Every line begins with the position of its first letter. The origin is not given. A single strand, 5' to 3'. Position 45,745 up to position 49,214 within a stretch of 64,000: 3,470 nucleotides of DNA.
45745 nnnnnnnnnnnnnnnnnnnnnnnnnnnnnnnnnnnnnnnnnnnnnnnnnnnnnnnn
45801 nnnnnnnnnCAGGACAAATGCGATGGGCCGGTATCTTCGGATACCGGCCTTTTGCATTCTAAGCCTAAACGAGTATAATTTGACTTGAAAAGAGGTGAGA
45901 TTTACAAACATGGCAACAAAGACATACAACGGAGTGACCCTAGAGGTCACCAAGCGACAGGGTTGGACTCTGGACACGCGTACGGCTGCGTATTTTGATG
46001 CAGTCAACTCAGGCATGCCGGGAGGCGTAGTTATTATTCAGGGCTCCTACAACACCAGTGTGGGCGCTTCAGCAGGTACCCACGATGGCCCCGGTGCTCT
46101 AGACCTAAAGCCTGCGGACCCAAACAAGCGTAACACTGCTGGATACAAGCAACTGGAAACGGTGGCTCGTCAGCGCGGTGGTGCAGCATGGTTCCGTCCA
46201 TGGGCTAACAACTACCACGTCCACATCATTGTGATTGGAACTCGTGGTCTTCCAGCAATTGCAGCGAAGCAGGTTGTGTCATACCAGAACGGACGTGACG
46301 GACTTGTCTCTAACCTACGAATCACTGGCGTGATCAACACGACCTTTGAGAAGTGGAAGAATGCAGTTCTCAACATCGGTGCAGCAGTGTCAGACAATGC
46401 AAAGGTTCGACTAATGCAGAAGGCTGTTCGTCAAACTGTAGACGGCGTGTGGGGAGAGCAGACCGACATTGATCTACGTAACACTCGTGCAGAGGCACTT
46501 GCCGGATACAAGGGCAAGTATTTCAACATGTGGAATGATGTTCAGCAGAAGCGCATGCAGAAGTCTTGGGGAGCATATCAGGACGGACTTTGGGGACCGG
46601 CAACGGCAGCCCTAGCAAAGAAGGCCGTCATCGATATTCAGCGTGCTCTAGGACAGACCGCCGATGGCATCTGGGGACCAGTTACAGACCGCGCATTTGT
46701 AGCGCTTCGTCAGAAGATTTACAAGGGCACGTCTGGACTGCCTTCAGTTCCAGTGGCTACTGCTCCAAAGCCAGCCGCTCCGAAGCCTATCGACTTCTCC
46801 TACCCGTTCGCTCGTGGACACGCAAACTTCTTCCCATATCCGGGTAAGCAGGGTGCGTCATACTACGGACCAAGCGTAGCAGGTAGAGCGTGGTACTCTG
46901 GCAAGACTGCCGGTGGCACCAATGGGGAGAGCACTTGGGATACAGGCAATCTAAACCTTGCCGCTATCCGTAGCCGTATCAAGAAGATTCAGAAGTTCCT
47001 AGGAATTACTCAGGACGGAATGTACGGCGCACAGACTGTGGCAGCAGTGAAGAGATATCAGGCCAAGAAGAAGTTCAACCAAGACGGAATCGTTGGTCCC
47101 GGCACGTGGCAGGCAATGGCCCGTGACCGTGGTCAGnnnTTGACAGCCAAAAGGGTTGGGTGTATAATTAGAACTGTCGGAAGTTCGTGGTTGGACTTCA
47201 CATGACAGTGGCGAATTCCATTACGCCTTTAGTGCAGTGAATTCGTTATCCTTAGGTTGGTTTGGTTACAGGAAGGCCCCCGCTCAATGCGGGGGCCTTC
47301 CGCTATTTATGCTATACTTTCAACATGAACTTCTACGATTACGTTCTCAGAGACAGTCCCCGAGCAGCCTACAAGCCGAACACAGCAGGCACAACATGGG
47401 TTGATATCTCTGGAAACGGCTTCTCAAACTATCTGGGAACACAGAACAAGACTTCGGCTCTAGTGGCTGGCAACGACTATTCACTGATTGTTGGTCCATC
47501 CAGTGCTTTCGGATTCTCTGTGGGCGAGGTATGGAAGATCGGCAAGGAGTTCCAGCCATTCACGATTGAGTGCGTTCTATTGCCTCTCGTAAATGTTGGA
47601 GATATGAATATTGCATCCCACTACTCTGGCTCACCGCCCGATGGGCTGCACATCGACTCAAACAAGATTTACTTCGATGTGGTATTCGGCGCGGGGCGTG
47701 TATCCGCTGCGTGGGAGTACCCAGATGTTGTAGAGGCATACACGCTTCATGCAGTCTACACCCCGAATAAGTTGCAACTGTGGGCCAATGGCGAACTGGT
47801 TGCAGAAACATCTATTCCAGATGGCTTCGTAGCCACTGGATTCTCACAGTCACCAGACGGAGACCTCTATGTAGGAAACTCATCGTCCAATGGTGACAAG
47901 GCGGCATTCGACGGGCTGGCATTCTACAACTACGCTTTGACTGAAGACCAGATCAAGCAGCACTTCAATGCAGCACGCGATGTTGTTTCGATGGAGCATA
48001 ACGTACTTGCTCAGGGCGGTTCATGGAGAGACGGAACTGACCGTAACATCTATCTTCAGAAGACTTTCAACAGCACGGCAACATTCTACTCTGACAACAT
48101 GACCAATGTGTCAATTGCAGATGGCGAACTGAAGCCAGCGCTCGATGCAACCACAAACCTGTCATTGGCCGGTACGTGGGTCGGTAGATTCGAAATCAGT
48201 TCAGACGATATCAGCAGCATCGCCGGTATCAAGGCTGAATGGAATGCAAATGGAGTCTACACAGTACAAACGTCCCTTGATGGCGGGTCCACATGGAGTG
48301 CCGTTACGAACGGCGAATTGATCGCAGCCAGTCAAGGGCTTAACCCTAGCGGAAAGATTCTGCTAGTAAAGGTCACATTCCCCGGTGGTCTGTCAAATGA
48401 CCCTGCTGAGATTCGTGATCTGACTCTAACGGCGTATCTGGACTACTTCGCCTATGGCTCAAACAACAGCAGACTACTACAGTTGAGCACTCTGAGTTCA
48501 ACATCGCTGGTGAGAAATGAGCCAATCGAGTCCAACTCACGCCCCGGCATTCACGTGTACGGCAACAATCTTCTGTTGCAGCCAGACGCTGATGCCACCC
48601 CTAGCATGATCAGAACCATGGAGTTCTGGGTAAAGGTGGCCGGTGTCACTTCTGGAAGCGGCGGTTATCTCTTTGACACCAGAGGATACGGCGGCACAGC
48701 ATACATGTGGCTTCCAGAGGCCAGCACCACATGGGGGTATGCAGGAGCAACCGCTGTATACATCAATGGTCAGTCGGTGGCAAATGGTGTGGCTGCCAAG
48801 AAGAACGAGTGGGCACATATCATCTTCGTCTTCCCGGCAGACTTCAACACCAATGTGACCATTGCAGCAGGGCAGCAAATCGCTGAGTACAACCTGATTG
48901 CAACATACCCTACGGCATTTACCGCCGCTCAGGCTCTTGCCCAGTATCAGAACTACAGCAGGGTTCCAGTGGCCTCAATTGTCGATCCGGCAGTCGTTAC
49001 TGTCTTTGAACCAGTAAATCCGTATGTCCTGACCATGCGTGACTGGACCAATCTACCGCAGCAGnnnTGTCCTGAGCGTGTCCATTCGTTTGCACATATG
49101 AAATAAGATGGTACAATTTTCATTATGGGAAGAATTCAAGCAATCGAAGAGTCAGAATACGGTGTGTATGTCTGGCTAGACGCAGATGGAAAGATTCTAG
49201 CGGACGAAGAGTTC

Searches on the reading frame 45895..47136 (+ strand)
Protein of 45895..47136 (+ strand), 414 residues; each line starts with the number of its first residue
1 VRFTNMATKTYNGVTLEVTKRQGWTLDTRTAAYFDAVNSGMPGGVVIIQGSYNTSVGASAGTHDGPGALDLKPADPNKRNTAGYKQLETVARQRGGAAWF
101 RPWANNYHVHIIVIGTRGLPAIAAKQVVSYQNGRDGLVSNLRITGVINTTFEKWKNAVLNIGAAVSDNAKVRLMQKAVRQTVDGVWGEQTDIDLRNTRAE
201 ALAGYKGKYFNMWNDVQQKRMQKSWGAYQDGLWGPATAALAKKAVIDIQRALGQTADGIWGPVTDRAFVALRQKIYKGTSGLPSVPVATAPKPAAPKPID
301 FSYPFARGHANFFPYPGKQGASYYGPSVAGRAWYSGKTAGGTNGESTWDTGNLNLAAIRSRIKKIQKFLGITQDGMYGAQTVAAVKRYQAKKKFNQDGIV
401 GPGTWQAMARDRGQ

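Call 93: search_protein_families(library=pfam, proteins=[window:45895-47136:+], max_evalue=0.001)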
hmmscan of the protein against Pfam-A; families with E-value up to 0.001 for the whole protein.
window:45895-47136:+ (414 aa): 2 families
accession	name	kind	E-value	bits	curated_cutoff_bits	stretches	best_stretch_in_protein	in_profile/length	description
PF01471.23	PG_binding_1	-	3.7e-19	69.1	23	1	367-408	16-57/57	Putative peptidoglycan binding domain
PF09374.15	PG_binding_3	-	0.00021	21.9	24.6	0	363-391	4-38/76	Predicted Peptidoglycan domain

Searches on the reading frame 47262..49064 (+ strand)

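Call 93: search_protein_families(library=pfam, proteins=[window:47262-49064:+], max_evalue=0.001)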
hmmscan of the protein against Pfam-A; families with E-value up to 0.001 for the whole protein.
window:47262-49064:+ (601 aa): 1 family
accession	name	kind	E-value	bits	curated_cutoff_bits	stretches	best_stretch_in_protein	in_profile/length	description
PF13385.13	Laminin_G_3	-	3.3e-09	37.5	27.6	2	134-232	54-151/151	Concanavalin A-like lectin/glucanases superfamily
